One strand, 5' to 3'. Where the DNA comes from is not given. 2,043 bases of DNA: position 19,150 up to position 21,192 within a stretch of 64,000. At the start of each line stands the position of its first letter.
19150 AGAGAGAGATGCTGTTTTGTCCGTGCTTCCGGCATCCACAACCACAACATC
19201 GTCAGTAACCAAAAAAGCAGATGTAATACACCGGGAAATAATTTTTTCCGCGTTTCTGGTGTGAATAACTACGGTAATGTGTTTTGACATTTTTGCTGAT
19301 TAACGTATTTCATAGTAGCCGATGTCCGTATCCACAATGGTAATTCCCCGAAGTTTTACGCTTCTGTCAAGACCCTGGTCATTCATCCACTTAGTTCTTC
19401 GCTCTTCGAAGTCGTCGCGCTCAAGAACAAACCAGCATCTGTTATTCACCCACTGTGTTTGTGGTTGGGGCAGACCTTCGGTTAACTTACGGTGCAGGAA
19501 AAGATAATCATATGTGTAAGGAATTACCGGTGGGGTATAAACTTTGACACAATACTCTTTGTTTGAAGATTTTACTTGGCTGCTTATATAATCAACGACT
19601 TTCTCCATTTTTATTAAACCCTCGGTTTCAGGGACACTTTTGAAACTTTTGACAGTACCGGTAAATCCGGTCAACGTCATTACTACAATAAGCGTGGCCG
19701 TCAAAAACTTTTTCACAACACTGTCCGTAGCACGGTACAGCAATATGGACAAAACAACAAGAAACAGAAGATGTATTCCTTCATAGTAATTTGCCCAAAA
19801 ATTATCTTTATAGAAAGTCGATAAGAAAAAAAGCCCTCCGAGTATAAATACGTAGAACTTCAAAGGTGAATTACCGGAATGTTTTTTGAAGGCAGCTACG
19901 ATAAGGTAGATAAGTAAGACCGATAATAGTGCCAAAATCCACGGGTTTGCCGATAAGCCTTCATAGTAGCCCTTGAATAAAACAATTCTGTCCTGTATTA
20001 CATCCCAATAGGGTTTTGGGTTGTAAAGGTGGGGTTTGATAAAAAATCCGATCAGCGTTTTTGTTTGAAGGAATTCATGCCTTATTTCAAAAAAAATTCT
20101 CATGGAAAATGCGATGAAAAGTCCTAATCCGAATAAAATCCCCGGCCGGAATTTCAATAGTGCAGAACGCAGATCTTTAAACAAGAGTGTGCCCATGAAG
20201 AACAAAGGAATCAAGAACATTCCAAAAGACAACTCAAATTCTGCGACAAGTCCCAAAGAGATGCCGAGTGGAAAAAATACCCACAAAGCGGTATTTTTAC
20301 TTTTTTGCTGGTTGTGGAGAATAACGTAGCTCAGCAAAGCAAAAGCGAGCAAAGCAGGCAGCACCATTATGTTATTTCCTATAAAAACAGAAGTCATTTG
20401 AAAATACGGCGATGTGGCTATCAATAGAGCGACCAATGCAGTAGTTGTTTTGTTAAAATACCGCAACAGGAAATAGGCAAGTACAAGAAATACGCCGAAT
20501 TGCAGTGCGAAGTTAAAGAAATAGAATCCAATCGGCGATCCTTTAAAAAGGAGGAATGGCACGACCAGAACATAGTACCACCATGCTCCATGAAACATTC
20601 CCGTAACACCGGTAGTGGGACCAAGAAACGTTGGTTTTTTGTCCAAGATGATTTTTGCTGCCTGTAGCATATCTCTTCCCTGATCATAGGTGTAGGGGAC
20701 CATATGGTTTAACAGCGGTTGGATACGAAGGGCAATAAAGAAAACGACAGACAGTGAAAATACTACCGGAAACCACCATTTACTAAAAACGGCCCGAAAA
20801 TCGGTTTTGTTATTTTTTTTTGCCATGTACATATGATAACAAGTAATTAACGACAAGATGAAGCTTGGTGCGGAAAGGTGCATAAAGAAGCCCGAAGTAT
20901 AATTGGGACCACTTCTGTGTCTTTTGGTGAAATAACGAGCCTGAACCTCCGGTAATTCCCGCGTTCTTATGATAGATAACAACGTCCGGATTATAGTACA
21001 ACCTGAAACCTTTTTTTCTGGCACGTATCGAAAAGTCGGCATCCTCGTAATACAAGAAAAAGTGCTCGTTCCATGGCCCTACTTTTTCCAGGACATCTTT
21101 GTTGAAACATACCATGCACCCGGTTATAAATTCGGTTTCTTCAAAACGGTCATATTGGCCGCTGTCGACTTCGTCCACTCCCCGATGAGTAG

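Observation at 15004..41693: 27-kb envelope glycosylation island with an extreme density of GT-C membrane glycosyltransferases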

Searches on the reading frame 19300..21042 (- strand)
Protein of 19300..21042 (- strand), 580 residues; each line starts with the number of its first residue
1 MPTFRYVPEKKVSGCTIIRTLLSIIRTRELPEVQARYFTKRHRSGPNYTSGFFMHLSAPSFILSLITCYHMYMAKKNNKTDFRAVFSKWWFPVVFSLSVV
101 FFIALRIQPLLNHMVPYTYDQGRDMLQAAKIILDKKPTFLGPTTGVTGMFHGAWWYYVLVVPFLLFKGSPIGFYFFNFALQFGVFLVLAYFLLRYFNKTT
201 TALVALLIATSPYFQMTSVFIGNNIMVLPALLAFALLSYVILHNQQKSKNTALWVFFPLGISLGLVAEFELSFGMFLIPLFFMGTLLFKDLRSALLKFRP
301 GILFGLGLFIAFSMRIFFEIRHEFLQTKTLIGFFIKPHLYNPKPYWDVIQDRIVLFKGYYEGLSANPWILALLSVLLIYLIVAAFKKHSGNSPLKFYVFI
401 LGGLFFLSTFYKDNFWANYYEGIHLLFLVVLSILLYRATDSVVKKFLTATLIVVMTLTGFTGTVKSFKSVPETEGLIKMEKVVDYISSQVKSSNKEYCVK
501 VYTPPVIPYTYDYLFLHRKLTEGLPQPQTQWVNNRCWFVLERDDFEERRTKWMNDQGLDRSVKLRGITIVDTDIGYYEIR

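Call 3: search_protein_families(library=pfam, proteins=[window:19300-21042:-], max_evalue=0.01)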
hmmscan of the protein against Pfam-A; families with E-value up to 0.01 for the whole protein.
window:19300-21042:- (580 aa): 1 family
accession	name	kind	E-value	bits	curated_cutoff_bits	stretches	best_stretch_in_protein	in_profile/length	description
PF13231.12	PMT_2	-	0.0076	16.9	26.1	1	157-313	8-155/160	Dolichyl-phosphate-mannose-protein mannosyltransferase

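Call 12: search_protein_families(library=pfam, proteins=[window:19300-20829:-], max_evalue=10)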
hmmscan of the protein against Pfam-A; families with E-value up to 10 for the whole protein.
window:19300-20829:- (509 aa): 1 family
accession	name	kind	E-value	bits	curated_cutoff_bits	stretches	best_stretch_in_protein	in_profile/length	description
PF13231.12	PMT_2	-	0.006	17.2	26.1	1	86-242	8-155/160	Dolichyl-phosphate-mannose-protein mannosyltransferase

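Call 13: search_protein_families(library=ncbifam, proteins=[window:19300-20829:-], max_evalue=1)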
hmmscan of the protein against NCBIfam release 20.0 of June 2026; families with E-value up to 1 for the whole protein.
window:19300-20829:- (509 aa): 1 family
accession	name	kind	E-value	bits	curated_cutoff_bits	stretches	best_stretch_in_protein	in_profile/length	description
NF033207.2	midcut_by_XrtH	subfamily_domain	0.57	10.2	45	0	294-336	40-81/175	midcut-by-XrtH protein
